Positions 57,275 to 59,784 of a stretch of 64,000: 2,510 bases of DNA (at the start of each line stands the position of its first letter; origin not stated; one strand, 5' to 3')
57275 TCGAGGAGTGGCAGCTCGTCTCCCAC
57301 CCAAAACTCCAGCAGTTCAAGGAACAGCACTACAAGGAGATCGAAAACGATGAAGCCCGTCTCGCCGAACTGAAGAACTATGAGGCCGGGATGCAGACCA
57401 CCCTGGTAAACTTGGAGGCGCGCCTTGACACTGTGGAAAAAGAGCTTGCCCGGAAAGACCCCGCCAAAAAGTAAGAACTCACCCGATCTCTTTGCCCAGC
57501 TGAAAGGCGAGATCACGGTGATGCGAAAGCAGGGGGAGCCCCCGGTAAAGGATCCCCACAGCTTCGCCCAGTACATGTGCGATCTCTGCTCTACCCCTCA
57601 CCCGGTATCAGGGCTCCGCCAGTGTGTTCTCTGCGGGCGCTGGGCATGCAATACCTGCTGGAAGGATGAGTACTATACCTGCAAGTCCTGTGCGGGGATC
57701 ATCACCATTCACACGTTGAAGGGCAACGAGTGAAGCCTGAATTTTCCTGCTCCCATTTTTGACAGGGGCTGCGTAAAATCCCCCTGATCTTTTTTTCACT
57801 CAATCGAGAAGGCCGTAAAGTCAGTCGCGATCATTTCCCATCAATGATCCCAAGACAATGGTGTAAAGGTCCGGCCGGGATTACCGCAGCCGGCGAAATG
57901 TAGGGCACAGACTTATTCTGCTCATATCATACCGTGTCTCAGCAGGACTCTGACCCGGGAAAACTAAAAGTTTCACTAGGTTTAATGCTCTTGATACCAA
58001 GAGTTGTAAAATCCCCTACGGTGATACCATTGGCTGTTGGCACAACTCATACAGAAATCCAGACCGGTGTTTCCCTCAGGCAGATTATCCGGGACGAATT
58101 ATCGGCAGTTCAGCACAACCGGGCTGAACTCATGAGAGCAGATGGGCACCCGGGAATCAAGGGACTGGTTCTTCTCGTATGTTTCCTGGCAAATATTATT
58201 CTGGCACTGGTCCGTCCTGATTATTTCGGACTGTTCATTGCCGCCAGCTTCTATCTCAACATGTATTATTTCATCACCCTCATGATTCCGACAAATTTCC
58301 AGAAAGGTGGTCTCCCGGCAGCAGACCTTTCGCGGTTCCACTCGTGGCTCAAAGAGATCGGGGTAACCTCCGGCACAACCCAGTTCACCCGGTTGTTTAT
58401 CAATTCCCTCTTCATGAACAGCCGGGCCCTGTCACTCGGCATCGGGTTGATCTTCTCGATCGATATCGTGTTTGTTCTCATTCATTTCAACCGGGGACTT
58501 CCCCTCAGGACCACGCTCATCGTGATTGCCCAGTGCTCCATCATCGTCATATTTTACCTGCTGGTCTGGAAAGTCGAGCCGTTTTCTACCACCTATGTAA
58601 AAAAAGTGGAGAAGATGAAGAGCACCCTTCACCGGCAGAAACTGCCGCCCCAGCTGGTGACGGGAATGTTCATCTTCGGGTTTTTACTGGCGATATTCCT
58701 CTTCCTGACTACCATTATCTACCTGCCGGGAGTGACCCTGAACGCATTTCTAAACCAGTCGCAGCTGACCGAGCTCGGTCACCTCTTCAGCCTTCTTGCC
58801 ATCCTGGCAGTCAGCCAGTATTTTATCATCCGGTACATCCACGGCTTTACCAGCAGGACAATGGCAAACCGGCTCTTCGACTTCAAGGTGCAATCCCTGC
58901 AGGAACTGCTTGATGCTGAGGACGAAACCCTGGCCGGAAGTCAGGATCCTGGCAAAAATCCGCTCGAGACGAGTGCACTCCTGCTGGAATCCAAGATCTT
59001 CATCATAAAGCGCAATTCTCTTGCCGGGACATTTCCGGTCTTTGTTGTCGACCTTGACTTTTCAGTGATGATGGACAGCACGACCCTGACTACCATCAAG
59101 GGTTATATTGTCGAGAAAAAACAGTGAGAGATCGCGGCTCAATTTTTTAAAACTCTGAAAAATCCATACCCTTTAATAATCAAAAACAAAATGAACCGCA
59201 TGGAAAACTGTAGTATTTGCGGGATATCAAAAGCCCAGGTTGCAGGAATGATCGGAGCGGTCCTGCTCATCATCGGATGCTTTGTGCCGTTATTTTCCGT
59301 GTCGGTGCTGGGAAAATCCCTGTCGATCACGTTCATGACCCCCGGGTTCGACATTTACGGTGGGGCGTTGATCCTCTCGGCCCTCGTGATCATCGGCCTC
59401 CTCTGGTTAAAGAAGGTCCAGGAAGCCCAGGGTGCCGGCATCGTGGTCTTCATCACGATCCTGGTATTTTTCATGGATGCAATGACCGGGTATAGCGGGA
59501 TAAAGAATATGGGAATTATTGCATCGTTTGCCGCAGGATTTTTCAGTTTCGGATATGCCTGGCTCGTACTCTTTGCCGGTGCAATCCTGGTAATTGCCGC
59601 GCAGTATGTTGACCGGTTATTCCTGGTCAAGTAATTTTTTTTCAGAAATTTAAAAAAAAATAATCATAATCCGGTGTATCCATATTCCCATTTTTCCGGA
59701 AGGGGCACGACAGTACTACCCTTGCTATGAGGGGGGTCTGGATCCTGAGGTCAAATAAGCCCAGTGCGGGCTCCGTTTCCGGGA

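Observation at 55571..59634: Tightly packed operon of uncharacterised genes (Cdc48-N-like protein, four coiled-coil proteins, zinc finger, two membrane proteins)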

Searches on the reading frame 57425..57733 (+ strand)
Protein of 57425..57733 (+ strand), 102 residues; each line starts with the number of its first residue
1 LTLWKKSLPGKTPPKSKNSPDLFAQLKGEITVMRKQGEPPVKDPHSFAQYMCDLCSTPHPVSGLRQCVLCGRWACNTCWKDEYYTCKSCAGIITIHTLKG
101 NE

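Call 3: search_protein_families(library=pfam, proteins=[window:57425-57733:+], max_evalue=1)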
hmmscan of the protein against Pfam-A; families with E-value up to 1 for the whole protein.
window:57425-57733:+ (102 aa): 3 families
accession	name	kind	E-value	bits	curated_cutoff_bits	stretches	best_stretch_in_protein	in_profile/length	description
PF14445.12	Prok-RING_2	-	9.6e-37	125.4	22.4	1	43-98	1-56/56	Prokaryotic RING finger family 2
PF05458.17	Siva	-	0.0091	16.1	26.2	1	33-94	94-148/173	Cd27 binding protein (Siva)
PF01363.27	FYVE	-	0.31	11.6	27.8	0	51-84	10-44/67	FYVE zinc finger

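Call 4: search_protein_families(library=ncbifam, proteins=[window:57425-57733:+], max_evalue=1)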
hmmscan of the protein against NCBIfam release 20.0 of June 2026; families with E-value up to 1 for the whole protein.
window:57425-57733:+ (102 aa): 0 families

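Call 24: find_related_loci(query=A3, collection=genome_contigs, flank=10000)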
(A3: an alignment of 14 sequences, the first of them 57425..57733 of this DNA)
Query A3 (102 aa) in genome_contigs; peptide patterns used: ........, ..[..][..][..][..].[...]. (x = any residue, [..] = any of these).
94 stretches matched a pattern; 73 encode a relative of the query (tblastn E <= 1e-3); 73 distinct loci.
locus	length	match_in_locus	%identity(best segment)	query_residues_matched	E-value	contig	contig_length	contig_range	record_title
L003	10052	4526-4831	87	1-102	1e-60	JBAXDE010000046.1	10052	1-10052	MAG: Methanomicrobiales archaeon isolate ELA211 MAG211_46, whole genome shotgun sequence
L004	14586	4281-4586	85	1-102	9e-59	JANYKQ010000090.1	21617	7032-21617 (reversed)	MAG: Methanomicrobiales archaeon isolate GL140_5_metabinner_223_sub GL140_5_k141_2643140, whole genome shotgun sequence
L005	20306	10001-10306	79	1-102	9e-56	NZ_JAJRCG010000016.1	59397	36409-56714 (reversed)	MAG: Methanoregula sp. isolate OWC_0058 OWC_0058_scaffold00166, whole genome shotgun sequence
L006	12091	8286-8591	83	1-102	8e-56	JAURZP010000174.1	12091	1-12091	MAG: Methanoregula sp. isolate E6_concoct.bin.196 E6_k141_371965, whole genome shotgun sequence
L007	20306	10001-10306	81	1-102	6e-56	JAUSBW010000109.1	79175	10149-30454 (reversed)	MAG: Methanoregula sp. isolate E9_concoct.bin.36 E9_k141_3635, whole genome shotgun sequence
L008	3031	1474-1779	77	1-102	4e-56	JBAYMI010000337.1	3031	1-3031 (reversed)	MAG: Methanoregula sp. isolate SO_2016_LW1_36 scaffold67034_LW64-88_2016, whole genome shotgun sequence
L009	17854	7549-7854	79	1-102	4e-55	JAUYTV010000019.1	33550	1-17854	MAG: Methanoregula sp. isolate C8_metabat.bin.12 C8_k141_96979, whole genome shotgun sequence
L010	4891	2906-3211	79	1-102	3e-55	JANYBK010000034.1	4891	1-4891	MAG: Methanomicrobiales archaeon isolate GL140_5_metabat_83 GL140_5_k141_2390499, whole genome shotgun sequence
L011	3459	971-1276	81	1-102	5e-55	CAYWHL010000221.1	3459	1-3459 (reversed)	MAG TPA_asm: uncultured Methanoregula sp. isolate SRP178699_co1_135 genome assembly, contig: NODE_43062_length_3459_cov_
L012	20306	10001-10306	79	1-102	6e-55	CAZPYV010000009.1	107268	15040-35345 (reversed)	MAG TPA_asm: uncultured Methanoregula sp. isolate SRP302447_co1_110 genome assembly, contig: NODE_651_length_107268_cov_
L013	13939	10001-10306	78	1-102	1e-53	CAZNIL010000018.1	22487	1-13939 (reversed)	MAG TPA_asm: uncultured Methanoregula sp. isolate SRP178699_co1_429 genome assembly, contig: NODE_2707_length_22487_cov_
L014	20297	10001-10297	82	1-100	2e-53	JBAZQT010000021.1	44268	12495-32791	MAG: Methanoregula sp. isolate SO_2017_SWC_6 scaffold_766_c1_LP-4_2017, whole genome shotgun sequence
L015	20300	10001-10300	80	1-101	4e-53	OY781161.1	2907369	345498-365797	MAG: uncultured Methanoregula sp. isolate bdb6c56a-0f97-41a9-9319-40fe56c94967 genome assembly, chromosome: 1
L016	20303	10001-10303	76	1-101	2e-52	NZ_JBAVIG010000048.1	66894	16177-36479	MAG: Methanoregula sp. isolate MFD02961_ilm_asm_bin34 k127_55255, whole genome shotgun sequence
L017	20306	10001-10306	75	1-102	3e-52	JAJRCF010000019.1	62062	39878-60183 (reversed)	MAG: Methanoregula sp. isolate OWC_0057 OWC_0057_scaffold00153, whole genome shotgun sequence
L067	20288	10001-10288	50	4-99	2e-31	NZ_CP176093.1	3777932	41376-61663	Methanospirillum lacunae strain Ki8-1 chromosome, complete genome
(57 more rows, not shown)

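Call 63: predict_structure(alignment_id=A3)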
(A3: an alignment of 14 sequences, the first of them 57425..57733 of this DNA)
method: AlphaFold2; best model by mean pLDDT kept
length: 102 residues; sequences in the alignment: 14
mean_pLDDT: 76.2   pTM: 0.61
mean pLDDT of the five models: 76.2, 63.2, 61.6, 60.9, 49.1
residues with pLDDT >= 90: 32; 70-90: 36; 50-70: 14; < 50: 20
segments of 3 or more residues with pLDDT < 50: 1-19
pLDDT, mean of each block of 10 residues (from residue 1): 41 45 71 70 90 94 91 94 89 82 56
secondary structure, 60 per line:
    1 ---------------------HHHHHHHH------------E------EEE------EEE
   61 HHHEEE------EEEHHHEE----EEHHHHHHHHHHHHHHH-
elements in order: H22-29 E49-51 E58-60 E64-66 E73-75 H87-101

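Call 68: fold_search(model_id=the predicted structure, library=pdb)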
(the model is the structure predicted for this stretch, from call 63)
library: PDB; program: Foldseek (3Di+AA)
matches with E <= 10: 271; with E <= 0.001: 0
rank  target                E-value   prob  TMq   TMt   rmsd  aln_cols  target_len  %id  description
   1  2zet_C                1.4e-01  0.84  0.35  0.26   4.4        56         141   25  Crystal structure of the small GTPase Rab27B complexed with the Slp homology domain of Slac2-a/melanophilin (released 2008-09-30)
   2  9y6s_4L               2.3e-01  0.06  0.18  0.15  19.0       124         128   14  96-nm repeat of the Leishmania tarentolae doublet microtubule (released 2025-12-17)
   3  1wep_MODEL_1_A        2.6e-01  0.38  0.31  0.39   6.1        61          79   21  Solution structure of PHD domain in PHF8 (released 2004-11-25)
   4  9m0u_A                2.8e-01  0.30  0.24  0.38   7.4        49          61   26  Structural insights into the tumor suppressor ZMYND11 reveal diverse recognition mechanisms (released 2026-01-14)
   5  3t7l                  3.0e-01  0.54  0.39  0.51   5.3        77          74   19  Crystal structure of the FYVE domain of endofin (ZFYVE16) at 1.1A resolution (released 2011-08-31)
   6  5tdr_A                3.0e-01  0.28  0.28  0.38  11.1        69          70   20  Set3 PHD finger in complex with histone H3K4me2 (released 2016-11-02)
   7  5xmy_C                3.3e-01  0.44  0.31  0.46   4.9        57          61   18  Crystal structure of TAF3 PHD finger bound to H3K4me3Q5ser (released 2018-11-28)
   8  2e6r_MODEL_1_A        3.7e-01  0.28  0.30  0.33  12.4        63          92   17  Solution structure of the PHD domain in SmcY protein (released 2007-07-03)
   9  1wim_MODEL_1_A        4.3e-01  0.57  0.27  0.29   2.5        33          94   27  Solution Structure of the RING finger Domain of the human UbcM4-interacting Protein 4 (released 2004-11-28)
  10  6wxk_E                4.6e-01  0.41  0.30  0.55   3.2        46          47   20  PHF23 PHD Domain Apo (released 2020-07-15)
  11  2yw8                  5.3e-01  0.57  0.36  0.59   6.1        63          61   24  Crystal structure of human RUN and FYVE domain-containing protein (released 2008-04-22)
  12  9m0u_B                5.3e-01  0.15  0.23  0.43   8.7        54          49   24  Structural insights into the tumor suppressor ZMYND11 reveal diverse recognition mechanisms (released 2026-01-14)
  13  1dvp                  5.7e-01  0.30  0.37  0.19   9.8        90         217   17  CRYSTAL STRUCTURE OF THE VHS AND FYVE TANDEM DOMAINS OF HRS, A PROTEIN INVOLVED IN MEMBRANE TRAFFICKING AND SIGNAL TRANS (released 2000-03-06)
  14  5tdw_A                5.7e-01  0.21  0.27  0.37  11.3        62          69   21  Set3 PHD finger in complex with histone H3K4me3 (released 2016-10-19)
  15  2ysm_MODEL_1_A        6.1e-01  0.41  0.30  0.28   3.2        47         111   19  Solution structure of the second and third PHD domain from Histone-lysine N-methyltransferase 2C (KMT2C/MLL3) (released 2007-10-09)
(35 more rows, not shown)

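Call 69: search_protein_families(library=pfam, proteins=[L067:7967-8785:+], max_evalue=0.01)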
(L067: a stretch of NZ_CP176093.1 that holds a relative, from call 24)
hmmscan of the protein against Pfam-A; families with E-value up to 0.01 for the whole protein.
L067:7967-8785:+ (272 aa): 5 families
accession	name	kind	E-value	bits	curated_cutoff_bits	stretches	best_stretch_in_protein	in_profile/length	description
PF02080.26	TrkA_C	-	1.2e-09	38.3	27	1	214-270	12-70/71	TrkA-C domain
PF01568.27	Molydop_binding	-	3.7e-07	30.6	26.8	0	59-83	28-53/110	Molydopterin dinucleotide binding domain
PF01442.23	Apolipoprotein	-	9.7e-05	22.6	90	1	90-164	73-147/190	Apolipoprotein A1/A4/E domain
PF07464.16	ApoLp-III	-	0.0011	19.6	36.3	1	84-168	37-124/146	Apolipophorin-III precursor (apoLp-III)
PF02359.24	CDC48_N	-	0.0027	18.3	35.1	0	13-84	11-82/85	Cell division protein 48 (CDC48), N-terminal domain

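Call 85: search_protein_families(library=padloc, proteins=[window:57425-57733:+], max_evalue=0.01)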
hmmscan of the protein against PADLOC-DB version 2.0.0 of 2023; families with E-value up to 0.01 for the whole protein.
window:57425-57733:+ (102 aa): 0 families

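Call 86: search_protein_families(library=phrogs, proteins=[window:57425-57733:+], max_evalue=0.01)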
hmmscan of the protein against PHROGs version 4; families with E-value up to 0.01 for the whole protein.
window:57425-57733:+ (102 aa): 0 families

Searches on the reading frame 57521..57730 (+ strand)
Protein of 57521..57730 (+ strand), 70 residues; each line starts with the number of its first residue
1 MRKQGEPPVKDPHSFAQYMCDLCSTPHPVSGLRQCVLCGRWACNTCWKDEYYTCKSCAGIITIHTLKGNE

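Call 22: find_homologous_proteins(query=window:57521-57730:+, max_evalue=0.001)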
Query seq(70 aa) (70 aa): 125 proteins with E <= 0.001 among 125 candidates; the best 120 are listed.
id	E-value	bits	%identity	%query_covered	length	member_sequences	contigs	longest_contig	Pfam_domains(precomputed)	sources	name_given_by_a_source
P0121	8.5e-40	152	87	100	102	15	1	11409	PF14445.13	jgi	-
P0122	1.4e-39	151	89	100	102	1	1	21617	PF14445.13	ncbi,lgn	-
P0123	2.1e-39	151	86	100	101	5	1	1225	PF14445.13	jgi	jgi:hypothetical protein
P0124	3.3e-39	150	90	99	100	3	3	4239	PF14445.13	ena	-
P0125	4.8e-39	149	87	100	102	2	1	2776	PF14445.13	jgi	jgi:hypothetical protein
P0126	8.3e-39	149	87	100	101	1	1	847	PF14445.13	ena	-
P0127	1.0e-38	148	88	99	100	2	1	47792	PF14445.13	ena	-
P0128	1.1e-38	148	84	100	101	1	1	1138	PF14445.13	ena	-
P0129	1.2e-38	148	86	100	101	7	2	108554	PF14445.13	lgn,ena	-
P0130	1.4e-38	148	84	100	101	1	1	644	PF14445.13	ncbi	-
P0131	1.9e-38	147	84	99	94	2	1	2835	PF14445.13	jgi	jgi:hypothetical protein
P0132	1.9e-38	147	87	100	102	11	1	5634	PF14445.13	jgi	jgi:hypothetical protein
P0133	2.1e-38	147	86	100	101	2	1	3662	PF14445.13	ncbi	-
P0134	2.1e-38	147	86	100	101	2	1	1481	PF14445.13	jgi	-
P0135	2.1e-38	147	84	100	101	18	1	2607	PF14445.13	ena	-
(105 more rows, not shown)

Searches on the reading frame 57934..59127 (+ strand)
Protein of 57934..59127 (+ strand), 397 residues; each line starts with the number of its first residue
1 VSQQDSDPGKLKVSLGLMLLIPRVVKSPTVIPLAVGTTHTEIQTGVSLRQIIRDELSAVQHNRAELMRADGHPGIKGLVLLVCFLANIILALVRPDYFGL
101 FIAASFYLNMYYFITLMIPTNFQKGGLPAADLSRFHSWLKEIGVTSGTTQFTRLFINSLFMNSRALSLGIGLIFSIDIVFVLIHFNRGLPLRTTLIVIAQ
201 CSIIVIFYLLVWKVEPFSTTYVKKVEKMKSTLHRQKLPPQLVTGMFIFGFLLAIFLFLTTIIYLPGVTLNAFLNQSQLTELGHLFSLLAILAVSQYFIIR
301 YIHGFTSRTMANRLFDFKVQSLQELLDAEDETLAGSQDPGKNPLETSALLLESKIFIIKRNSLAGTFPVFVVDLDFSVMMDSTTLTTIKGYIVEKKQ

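Call 3: search_protein_families(library=pfam, proteins=[window:57934-59127:+], max_evalue=1)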
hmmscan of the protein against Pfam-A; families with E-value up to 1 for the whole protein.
window:57934-59127:+ (397 aa): 0 families

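Call 4: search_protein_families(library=ncbifam, proteins=[window:57934-59127:+], max_evalue=1)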
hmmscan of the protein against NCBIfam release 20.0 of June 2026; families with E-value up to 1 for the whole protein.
window:57934-59127:+ (397 aa): 0 families

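Call 85: search_protein_families(library=padloc, proteins=[window:57934-59127:+], max_evalue=0.01)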
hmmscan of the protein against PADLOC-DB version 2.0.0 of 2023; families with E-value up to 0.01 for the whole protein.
window:57934-59127:+ (397 aa): 0 families

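Call 86: search_protein_families(library=phrogs, proteins=[window:57934-59127:+], max_evalue=0.01)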
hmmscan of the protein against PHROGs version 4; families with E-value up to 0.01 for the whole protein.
window:57934-59127:+ (397 aa): 0 families

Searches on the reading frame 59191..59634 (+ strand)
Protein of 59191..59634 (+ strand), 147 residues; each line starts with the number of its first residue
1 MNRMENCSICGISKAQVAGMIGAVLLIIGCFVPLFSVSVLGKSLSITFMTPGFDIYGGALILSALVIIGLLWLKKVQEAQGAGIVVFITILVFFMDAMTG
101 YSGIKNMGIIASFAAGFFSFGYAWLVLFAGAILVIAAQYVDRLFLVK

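Call 3: search_protein_families(library=pfam, proteins=[window:59191-59634:+], max_evalue=1)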
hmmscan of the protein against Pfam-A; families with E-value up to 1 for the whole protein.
window:59191-59634:+ (147 aa): 1 family
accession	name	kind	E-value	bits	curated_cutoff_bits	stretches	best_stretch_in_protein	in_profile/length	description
PF06689.19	zf-C4_ClpX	-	0.073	13.4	27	1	6-22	2-18/39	ClpX C4-type zinc finger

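Call 4: search_protein_families(library=ncbifam, proteins=[window:59191-59634:+], max_evalue=1)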
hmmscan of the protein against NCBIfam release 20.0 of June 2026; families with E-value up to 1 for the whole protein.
window:59191-59634:+ (147 aa): 0 families

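Call 85: search_protein_families(library=padloc, proteins=[window:59191-59634:+], max_evalue=0.01)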
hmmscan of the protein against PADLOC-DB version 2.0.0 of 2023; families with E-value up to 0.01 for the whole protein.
window:59191-59634:+ (147 aa): 0 families

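Call 86: search_protein_families(library=phrogs, proteins=[window:59191-59634:+], max_evalue=0.01)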
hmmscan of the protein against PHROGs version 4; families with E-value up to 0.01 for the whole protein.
window:59191-59634:+ (147 aa): 1 family
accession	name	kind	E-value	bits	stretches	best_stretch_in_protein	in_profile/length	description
phrog_38854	-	unknown function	0.0037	17.7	1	12-138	3-135/217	-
